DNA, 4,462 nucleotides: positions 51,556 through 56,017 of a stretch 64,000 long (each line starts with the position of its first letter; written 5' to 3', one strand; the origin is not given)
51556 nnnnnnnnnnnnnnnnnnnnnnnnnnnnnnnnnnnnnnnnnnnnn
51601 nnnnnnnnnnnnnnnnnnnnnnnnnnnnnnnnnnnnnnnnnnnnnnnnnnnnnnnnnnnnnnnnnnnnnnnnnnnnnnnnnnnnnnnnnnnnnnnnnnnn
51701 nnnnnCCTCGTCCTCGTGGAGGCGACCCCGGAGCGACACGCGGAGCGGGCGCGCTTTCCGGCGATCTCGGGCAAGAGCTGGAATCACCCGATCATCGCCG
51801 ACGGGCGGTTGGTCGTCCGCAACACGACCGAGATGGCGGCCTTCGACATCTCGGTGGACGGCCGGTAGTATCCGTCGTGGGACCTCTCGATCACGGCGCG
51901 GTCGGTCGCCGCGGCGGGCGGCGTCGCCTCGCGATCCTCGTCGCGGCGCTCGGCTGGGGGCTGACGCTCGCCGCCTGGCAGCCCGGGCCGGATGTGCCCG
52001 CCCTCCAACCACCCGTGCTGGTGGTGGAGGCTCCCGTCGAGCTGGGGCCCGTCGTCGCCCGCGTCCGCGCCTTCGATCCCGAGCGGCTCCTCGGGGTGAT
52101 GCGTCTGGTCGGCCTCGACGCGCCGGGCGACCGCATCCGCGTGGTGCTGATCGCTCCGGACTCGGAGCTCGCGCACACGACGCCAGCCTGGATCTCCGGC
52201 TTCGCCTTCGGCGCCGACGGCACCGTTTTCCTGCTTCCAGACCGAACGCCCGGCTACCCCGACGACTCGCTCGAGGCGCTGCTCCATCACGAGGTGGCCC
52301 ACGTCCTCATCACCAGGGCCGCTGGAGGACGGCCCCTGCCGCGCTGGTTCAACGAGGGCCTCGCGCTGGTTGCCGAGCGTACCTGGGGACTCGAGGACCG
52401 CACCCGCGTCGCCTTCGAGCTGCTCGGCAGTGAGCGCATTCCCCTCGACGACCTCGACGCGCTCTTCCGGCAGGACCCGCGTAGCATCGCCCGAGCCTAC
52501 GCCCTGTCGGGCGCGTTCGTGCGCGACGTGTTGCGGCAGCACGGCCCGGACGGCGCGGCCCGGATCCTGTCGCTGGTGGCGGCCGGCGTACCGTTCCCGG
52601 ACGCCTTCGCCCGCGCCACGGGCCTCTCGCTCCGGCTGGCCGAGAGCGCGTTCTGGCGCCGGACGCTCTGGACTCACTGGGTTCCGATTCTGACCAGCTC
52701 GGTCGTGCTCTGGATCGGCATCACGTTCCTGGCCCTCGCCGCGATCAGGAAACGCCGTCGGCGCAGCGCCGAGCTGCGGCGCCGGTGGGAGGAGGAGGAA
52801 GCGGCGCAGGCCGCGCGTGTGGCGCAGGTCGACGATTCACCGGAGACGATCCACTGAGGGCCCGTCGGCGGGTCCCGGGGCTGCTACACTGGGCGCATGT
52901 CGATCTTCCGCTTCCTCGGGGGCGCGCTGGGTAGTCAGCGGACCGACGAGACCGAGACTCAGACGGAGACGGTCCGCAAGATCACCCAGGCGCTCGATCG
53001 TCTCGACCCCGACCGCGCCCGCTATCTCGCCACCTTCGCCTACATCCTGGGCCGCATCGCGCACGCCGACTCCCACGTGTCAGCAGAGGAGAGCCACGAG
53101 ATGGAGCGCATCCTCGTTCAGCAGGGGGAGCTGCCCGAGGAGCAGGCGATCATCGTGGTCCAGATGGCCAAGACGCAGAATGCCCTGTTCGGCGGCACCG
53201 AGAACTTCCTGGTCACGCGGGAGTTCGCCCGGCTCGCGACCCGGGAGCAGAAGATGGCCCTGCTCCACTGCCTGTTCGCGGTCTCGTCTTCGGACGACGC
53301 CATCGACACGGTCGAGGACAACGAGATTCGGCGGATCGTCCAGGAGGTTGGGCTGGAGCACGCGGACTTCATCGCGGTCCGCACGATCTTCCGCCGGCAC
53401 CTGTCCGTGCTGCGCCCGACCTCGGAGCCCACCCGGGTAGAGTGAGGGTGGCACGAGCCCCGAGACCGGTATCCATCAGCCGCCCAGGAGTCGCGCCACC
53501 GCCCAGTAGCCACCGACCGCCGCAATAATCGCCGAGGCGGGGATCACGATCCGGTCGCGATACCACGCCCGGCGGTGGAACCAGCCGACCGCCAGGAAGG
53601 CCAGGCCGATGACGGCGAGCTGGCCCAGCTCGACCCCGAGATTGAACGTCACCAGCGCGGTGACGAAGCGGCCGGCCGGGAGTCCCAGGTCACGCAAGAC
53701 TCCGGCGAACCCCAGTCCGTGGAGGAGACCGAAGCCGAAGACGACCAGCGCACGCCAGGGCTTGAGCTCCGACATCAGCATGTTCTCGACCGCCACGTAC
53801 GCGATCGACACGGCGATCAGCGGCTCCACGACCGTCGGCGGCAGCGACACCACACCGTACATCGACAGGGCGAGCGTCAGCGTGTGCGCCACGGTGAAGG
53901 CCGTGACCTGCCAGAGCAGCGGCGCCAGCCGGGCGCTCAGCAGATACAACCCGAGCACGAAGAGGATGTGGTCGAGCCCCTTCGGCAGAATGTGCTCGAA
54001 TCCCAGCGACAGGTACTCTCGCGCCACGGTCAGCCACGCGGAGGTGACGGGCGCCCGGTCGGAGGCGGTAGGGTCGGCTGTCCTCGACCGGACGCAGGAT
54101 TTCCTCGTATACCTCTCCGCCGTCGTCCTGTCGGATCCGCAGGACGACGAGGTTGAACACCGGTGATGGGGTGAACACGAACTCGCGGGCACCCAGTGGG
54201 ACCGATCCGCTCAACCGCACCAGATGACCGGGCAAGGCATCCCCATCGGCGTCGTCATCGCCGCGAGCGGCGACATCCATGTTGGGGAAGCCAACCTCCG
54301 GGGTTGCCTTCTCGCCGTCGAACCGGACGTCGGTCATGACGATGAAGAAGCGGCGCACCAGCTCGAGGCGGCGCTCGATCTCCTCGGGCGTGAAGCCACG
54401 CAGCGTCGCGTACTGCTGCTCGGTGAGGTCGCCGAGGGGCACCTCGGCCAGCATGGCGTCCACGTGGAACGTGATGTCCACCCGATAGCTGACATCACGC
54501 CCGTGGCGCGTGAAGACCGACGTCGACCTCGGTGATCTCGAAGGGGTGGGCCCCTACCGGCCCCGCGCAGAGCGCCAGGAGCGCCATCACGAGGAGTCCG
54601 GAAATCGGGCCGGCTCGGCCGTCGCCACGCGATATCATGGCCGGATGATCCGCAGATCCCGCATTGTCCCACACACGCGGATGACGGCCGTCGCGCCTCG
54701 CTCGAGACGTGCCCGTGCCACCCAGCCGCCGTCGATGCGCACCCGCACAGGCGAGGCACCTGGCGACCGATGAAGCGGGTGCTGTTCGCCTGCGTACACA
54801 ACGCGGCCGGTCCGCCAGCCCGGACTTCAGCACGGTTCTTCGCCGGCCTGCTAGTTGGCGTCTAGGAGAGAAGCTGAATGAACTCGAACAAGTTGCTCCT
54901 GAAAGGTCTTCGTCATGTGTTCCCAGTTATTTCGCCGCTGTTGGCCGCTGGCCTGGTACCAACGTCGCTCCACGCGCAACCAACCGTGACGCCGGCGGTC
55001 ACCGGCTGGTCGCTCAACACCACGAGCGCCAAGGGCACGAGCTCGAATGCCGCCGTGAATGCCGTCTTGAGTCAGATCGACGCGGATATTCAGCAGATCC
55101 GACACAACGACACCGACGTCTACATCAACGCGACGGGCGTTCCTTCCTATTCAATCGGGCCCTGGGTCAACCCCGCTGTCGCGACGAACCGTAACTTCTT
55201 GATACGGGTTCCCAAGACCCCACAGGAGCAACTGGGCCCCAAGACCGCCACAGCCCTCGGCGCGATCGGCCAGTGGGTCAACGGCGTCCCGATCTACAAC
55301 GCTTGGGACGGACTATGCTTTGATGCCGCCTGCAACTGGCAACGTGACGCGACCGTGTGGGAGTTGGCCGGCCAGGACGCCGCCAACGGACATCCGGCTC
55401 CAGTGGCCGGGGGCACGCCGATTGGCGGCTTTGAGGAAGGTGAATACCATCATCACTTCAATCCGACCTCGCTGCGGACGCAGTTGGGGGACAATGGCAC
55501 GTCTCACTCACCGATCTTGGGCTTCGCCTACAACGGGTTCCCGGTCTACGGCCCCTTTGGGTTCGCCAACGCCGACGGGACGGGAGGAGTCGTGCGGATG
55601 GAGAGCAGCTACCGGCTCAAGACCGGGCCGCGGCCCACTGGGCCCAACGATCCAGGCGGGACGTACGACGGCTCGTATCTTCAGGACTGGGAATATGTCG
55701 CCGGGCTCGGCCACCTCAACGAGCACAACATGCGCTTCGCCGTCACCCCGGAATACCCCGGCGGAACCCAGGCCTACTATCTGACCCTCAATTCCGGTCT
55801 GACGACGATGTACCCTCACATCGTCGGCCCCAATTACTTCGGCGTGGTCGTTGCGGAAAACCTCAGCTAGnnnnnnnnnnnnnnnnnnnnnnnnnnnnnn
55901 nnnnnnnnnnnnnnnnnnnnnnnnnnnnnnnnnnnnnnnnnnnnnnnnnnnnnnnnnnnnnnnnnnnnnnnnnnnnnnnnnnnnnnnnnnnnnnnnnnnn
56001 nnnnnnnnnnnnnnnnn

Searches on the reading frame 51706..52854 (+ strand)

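Call 44: search_protein_families(library=pfam, proteins=[window:51706-52854:+], max_evalue=0.00001)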
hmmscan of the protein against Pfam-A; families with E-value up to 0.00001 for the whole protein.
window:51706-52854:+ (383 aa): 1 family
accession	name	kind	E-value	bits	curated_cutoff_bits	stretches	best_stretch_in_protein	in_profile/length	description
PF13485.12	Peptidase_MA_2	-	5.5e-07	30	32.4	1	161-313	41-192/201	Peptidase MA superfamily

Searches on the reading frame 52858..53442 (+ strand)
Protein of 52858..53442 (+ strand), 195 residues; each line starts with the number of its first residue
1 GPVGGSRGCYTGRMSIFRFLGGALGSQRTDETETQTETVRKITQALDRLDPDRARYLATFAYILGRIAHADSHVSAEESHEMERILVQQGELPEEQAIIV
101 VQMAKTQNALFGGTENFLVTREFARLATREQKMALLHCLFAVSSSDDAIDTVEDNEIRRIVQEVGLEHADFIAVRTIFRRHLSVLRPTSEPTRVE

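Call 44: search_protein_families(library=pfam, proteins=[window:52858-53442:+], max_evalue=0.00001)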
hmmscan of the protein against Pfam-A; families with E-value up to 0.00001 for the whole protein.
window:52858-53442:+ (195 aa): 1 family
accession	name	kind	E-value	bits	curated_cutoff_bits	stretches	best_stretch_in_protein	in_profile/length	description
PF05099.18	TerB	-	3.3e-16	60.1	24.4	1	63-175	7-117/118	Tellurite resistance protein TerB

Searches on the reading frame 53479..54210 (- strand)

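Call 44: search_protein_families(library=pfam, proteins=[window:53479-54210:-], max_evalue=0.00001)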
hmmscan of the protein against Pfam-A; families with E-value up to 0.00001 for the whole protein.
window:53479-54210:- (244 aa): 1 family
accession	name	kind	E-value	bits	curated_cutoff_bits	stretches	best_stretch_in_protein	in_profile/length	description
PF13795.12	HupE_UreJ_2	-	3.5e-49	166.9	24.5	1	66-212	1-153/156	HupE / UreJ protein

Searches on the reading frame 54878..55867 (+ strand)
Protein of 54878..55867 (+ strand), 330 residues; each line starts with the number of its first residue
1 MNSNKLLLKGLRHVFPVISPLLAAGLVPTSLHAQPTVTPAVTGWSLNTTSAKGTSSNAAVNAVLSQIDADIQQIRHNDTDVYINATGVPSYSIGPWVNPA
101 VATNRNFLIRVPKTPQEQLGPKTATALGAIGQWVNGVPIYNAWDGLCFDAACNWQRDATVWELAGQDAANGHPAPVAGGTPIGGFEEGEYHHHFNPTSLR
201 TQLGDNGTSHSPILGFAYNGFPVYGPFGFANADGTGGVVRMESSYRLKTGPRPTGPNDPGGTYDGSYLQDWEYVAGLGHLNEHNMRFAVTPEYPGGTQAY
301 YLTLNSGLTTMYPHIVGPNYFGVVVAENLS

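Call 44: search_protein_families(library=pfam, proteins=[window:54878-55867:+], max_evalue=0.00001)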
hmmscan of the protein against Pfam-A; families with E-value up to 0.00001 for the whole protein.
window:54878-55867:+ (330 aa): 1 family
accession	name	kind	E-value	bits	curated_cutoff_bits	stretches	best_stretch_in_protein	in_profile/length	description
PF14240.11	YHYH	-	1.5e-42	146.2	25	1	110-306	3-184/193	YHYH protein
